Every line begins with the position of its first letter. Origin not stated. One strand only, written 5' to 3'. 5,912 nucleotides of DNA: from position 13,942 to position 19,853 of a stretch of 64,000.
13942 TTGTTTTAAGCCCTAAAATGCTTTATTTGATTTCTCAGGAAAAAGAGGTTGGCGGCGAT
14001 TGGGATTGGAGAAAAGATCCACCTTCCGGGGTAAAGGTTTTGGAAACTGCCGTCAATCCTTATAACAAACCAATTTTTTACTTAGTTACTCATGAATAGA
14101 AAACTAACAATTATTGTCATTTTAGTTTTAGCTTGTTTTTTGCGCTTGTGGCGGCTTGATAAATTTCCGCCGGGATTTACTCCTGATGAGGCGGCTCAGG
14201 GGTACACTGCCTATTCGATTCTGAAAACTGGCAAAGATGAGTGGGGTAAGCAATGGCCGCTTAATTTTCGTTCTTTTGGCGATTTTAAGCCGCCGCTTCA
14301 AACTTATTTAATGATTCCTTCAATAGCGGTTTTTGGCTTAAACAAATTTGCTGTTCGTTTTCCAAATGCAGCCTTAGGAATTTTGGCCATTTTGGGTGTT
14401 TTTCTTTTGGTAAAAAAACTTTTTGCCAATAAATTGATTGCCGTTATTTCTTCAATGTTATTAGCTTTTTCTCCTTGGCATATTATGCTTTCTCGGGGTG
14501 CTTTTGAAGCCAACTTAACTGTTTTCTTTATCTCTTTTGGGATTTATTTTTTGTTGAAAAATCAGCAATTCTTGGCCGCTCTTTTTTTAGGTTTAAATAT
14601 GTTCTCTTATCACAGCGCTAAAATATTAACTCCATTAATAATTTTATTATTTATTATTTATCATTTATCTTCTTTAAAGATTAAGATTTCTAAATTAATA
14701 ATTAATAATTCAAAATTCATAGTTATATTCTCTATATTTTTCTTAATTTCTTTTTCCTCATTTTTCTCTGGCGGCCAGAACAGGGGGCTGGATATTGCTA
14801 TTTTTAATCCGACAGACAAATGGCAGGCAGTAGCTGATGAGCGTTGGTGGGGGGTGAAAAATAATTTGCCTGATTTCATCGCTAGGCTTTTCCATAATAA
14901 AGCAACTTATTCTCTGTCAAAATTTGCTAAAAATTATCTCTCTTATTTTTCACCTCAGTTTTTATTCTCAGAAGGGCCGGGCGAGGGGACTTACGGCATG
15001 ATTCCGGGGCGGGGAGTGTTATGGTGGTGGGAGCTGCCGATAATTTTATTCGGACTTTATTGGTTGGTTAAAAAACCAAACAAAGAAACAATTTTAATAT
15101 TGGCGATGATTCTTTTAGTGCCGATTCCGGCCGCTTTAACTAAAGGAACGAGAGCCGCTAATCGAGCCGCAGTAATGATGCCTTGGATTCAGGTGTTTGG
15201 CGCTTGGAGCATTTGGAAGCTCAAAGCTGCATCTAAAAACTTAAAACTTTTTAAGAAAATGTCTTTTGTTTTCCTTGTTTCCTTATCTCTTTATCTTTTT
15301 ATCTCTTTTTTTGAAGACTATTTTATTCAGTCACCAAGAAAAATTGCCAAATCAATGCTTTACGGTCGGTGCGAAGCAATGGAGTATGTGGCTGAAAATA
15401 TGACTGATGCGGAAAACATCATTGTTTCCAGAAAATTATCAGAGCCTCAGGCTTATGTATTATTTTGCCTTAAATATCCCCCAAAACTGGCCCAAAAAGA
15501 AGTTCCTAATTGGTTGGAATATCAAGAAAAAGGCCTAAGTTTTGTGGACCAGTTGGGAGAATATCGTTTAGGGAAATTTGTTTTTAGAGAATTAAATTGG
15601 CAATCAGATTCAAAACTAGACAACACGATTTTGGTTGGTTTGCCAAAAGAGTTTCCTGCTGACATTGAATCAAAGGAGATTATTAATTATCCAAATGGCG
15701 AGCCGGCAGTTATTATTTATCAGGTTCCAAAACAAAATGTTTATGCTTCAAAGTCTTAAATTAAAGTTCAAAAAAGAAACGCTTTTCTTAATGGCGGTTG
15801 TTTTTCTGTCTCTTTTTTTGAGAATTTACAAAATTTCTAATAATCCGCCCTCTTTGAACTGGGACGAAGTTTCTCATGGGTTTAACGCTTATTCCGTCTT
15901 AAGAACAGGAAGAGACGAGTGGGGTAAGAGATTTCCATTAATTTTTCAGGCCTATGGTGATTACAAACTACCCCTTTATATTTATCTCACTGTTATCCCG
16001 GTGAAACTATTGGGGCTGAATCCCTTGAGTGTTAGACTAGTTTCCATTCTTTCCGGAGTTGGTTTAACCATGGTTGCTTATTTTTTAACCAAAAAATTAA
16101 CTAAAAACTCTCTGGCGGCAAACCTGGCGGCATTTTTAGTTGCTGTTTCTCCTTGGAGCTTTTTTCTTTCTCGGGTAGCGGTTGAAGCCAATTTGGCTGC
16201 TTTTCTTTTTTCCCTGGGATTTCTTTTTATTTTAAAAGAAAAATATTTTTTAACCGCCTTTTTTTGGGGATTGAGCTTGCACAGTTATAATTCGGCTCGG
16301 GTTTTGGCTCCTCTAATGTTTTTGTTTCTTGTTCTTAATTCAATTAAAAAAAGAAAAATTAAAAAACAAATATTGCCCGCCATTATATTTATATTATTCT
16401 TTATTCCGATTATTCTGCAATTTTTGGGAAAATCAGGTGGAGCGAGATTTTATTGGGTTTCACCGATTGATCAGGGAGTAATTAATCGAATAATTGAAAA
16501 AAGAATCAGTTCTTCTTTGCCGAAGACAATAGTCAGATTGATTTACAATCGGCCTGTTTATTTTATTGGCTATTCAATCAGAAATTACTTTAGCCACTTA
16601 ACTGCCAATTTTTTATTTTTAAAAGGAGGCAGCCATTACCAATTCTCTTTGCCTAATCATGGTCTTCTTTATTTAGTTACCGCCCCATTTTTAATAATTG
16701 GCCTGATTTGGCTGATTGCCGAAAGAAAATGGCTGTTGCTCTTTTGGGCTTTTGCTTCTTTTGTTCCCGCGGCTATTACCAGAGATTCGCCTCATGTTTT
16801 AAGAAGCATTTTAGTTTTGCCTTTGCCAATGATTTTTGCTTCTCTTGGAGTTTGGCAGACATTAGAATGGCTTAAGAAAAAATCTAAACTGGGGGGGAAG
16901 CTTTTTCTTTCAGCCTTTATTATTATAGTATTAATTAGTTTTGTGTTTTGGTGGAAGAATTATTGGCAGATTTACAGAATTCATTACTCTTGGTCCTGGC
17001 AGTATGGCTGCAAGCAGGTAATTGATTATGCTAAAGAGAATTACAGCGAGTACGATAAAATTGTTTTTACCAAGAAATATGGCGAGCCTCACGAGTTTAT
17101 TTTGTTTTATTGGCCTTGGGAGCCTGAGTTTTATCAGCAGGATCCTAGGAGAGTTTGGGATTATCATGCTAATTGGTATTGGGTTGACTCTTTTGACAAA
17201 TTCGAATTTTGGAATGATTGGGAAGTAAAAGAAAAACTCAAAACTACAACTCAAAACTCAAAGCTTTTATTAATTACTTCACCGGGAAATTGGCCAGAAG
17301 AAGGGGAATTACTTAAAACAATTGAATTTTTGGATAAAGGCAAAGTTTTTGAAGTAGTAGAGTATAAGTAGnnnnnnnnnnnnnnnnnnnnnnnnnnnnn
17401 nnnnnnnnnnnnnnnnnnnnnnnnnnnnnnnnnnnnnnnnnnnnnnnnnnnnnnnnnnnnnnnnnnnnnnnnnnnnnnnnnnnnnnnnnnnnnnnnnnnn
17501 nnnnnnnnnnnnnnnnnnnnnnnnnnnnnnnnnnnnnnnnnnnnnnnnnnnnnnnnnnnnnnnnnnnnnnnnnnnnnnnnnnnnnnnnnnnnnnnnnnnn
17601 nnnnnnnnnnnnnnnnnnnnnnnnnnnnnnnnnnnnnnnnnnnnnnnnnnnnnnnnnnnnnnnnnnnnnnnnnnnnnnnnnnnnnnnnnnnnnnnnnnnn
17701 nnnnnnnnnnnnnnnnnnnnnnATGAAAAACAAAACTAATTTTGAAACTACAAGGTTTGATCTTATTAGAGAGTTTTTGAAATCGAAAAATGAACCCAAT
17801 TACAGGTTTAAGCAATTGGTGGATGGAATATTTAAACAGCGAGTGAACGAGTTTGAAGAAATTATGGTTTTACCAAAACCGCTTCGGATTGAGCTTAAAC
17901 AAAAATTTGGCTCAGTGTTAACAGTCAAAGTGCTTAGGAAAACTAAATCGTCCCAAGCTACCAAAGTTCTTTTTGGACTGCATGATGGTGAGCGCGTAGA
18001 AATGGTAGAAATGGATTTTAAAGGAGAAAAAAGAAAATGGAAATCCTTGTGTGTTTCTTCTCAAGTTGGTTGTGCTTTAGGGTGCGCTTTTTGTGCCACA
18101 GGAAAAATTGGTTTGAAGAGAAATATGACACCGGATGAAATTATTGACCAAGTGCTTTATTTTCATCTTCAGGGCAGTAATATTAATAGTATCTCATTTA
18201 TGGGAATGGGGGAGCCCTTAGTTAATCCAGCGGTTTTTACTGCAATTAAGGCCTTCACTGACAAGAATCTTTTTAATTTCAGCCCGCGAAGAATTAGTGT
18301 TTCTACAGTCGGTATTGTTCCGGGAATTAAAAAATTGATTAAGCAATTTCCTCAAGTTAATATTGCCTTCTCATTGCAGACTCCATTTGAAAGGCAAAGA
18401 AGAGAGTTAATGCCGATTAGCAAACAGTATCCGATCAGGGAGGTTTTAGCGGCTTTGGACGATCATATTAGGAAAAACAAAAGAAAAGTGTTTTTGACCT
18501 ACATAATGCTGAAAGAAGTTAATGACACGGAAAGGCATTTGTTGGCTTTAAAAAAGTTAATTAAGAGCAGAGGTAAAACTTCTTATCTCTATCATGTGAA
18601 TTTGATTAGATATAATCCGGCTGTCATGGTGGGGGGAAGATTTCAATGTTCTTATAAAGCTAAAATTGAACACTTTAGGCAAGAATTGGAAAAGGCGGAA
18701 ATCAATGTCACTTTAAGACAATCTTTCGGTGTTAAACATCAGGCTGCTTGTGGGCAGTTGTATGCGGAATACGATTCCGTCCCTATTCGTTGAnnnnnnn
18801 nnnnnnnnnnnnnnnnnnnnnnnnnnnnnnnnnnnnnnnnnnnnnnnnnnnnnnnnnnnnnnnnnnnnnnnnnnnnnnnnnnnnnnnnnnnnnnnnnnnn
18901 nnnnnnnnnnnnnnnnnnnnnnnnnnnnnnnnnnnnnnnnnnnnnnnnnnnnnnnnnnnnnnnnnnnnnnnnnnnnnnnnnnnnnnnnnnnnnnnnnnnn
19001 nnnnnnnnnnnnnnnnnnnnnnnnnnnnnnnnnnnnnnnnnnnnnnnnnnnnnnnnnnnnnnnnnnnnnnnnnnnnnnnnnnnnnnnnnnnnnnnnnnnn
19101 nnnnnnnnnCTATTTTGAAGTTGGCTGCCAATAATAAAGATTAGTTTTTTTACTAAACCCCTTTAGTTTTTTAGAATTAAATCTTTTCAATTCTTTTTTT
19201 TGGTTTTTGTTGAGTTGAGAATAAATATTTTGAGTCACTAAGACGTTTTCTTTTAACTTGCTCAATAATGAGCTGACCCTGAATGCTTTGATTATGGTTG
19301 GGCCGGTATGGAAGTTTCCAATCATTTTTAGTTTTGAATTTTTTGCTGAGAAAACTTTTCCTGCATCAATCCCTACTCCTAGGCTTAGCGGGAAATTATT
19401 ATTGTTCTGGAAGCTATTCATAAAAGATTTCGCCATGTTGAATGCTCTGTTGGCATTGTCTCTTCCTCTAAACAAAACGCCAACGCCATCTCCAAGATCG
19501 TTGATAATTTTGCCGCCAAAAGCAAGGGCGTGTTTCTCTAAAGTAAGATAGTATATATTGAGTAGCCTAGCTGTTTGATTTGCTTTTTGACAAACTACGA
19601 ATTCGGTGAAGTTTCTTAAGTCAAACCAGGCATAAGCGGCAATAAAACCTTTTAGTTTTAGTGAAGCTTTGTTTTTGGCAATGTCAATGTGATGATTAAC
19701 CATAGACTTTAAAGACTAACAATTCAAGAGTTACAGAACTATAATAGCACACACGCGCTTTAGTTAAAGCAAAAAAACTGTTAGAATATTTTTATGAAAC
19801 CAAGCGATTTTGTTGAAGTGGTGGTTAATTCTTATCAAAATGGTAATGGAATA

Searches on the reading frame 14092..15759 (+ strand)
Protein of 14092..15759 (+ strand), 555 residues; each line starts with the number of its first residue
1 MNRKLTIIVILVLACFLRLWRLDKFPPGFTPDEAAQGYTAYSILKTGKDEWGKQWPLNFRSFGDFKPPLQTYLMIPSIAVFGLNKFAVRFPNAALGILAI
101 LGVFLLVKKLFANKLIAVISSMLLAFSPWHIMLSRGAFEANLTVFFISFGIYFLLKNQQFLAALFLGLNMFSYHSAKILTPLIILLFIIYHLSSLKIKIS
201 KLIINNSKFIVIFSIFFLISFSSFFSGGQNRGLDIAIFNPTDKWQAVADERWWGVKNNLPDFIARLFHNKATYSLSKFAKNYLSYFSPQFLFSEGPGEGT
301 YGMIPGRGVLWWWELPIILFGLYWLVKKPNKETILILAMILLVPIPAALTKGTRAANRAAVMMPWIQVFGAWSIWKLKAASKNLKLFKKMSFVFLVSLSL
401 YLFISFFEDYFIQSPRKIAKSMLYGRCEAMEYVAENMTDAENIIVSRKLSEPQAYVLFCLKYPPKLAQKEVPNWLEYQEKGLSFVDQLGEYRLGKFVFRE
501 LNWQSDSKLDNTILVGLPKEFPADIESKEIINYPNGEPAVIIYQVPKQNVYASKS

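Call 14: search_protein_families(library=pfam, proteins=[window:14092-15759:+], max_evalue=0.001)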
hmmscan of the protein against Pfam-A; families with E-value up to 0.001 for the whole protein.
window:14092-15759:+ (555 aa): 2 families
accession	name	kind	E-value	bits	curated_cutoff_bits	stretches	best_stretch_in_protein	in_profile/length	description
PF13231.12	PMT_2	-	1.6e-08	35.4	26.1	1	66-199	2-142/160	Dolichyl-phosphate-mannose-protein mannosyltransferase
PF02366.24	PMT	-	6.6e-06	26.3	22.7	1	10-216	3-222/245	Dolichyl-phosphate-mannose-protein mannosyltransferase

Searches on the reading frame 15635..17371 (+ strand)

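Call 14: search_protein_families(library=pfam, proteins=[window:15635-17371:+], max_evalue=0.001)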
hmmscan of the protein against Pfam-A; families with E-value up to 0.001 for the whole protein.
window:15635-17371:+ (578 aa): 2 families
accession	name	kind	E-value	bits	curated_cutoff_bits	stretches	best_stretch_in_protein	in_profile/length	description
PF13231.12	PMT_2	-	5.8e-08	33.6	26.1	1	113-258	4-156/160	Dolichyl-phosphate-mannose-protein mannosyltransferase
PF02366.24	PMT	-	1.1e-05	25.6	22.7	1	54-203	2-155/245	Dolichyl-phosphate-mannose-protein mannosyltransferase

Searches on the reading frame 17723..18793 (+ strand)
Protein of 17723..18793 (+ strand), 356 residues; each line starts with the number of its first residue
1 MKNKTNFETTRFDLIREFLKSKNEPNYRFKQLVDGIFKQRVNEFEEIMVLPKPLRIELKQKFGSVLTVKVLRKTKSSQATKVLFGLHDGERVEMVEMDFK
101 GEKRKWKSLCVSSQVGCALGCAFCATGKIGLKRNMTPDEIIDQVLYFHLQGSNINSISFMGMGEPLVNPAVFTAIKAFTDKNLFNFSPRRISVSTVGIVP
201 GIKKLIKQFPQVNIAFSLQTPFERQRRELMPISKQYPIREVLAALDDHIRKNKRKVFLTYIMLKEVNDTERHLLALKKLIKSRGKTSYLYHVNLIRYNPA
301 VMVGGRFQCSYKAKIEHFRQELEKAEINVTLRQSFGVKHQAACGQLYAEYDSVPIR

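Call 14: search_protein_families(library=pfam, proteins=[window:17723-18793:+], max_evalue=0.001)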
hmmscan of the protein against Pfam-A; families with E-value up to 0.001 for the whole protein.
window:17723-18793:+ (356 aa): 2 families
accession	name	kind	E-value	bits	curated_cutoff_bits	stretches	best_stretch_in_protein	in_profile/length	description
PF04055.27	Radical_SAM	-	7e-18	65.8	29.5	1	112-271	2-159/166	Radical SAM superfamily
PF21016.3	RlmN_N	-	2.6e-05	24.3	24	1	15-61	11-57/60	Ribosomal RNA large subunit methyltransferase N-terminal domain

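Call 53: find_homologous_proteins(query=window:17723-18793:+, max_evalue=1e-30)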
Query window:17723-18793:+ (356 aa): 7804 proteins with E <= 1e-30 among 8000 candidates; the best 120 are listed.
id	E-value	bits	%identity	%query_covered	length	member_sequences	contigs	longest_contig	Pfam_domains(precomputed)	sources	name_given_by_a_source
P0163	8.4e-235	796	100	100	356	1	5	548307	PF04055.28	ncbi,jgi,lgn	-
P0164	7.2e-157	540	70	99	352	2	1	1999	PF04055.28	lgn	-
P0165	3.2e-155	535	69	96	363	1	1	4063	PF04055.28,PF21016.4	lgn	-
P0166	2.5e-154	532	67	98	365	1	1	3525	PF04055.28,PF21016.4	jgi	jgi:23S rRNA (adenine-C8)-methyltransferase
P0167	3.5e-152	525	66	97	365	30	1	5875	PF04055.28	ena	-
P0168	4.3e-147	508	64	97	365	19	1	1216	PF04055.28,PF21016.4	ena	-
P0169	2.2e-142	492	63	98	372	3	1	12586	PF04055.28,PF21016.4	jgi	-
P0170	3.0e-142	492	62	97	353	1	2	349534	PF04055.28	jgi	-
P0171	3.9e-140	485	65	96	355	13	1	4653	PF04055.28,PF21016.4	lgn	-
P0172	1.7e-138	480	60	96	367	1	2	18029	PF04055.28,PF21016.4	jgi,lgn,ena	-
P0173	5.4e-138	478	61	96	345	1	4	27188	PF04055.28,PF21016.4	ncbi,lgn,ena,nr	ncbi:23S rRNA (adenine(2503)-C(8))-methyltransferase Cfr [Candidatus Shapirobacteria bacterium]|nr:2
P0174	1.6e-135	470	61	96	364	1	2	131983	PF04055.28,PF21016.4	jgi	-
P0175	3.8e-132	459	61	98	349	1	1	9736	PF04055.28,PF21016.4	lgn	-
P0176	6.8e-130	451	59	96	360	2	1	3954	PF04055.28,PF21016.4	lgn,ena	-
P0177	8.3e-127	441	57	97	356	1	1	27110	PF04055.28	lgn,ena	-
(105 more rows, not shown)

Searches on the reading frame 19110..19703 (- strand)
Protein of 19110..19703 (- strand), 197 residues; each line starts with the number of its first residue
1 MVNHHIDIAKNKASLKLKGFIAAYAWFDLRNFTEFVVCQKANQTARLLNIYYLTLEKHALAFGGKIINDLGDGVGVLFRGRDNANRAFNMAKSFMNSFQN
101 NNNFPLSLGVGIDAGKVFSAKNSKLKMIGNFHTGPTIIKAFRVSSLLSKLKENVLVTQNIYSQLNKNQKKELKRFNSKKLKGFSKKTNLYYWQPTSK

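Call 14: search_protein_families(library=pfam, proteins=[window:19110-19703:-], max_evalue=0.001)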
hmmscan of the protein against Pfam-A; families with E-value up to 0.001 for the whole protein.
window:19110-19703:- (197 aa): 1 family
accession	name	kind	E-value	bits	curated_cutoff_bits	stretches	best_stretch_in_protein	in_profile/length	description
PF00211.25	Guanylate_cyc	-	8.2e-07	29.2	21.9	1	27-191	14-179/183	Adenylate and Guanylate cyclase catalytic domain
